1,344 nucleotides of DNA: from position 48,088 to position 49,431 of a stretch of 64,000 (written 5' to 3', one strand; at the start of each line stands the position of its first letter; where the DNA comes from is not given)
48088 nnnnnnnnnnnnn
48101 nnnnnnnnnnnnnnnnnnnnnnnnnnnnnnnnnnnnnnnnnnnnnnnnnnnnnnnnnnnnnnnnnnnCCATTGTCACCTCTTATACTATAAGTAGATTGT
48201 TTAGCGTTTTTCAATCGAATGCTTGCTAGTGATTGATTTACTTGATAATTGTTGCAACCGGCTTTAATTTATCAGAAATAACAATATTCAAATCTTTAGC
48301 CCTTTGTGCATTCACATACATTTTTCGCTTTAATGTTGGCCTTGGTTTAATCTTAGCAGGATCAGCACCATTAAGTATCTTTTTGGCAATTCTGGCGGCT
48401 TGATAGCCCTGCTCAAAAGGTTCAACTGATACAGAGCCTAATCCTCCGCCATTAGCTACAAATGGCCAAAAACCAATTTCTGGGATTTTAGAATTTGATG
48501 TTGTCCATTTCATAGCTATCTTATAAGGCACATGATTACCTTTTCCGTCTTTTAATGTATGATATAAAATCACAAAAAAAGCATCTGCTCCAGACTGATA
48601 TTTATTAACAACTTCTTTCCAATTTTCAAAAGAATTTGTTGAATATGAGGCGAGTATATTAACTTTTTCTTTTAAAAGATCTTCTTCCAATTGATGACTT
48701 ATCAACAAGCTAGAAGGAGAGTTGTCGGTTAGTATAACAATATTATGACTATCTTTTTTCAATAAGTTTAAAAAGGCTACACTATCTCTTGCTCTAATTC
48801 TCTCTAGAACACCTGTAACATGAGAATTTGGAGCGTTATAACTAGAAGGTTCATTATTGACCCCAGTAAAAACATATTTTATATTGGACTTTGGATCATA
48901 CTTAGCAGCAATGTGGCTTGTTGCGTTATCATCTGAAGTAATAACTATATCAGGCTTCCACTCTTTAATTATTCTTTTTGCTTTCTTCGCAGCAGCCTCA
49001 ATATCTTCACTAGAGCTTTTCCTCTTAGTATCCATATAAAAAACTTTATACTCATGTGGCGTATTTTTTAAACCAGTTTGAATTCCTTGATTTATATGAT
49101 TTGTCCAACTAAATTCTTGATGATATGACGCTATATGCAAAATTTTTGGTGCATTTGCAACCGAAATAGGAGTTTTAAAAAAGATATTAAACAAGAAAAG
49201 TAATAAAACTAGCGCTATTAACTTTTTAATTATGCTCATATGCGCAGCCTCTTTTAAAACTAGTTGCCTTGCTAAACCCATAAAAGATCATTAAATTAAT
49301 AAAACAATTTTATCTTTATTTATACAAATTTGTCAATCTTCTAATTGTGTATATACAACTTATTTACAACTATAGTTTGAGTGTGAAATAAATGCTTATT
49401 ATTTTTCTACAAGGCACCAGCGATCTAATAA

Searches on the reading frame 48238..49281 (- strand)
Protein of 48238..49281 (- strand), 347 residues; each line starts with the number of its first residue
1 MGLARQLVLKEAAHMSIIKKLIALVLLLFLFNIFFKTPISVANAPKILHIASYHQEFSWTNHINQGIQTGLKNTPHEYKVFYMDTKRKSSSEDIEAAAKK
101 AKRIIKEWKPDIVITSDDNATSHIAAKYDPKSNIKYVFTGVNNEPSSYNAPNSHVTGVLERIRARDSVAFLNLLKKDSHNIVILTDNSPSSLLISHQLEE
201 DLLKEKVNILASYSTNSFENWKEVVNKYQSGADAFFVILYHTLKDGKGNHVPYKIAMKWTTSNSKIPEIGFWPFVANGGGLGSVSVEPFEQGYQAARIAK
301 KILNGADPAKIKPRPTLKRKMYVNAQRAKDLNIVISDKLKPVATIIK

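Call 64: search_protein_families(library=pfam, proteins=[window:48238-49281:-], max_evalue=0.0001)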
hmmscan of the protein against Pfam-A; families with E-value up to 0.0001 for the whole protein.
window:48238-49281:- (347 aa): 1 family
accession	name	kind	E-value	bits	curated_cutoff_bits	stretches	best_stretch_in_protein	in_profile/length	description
PF04392.18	ABC_sub_bind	-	1.9e-20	73.8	25.9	1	62-343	15-289/293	ABC transporter substrate binding protein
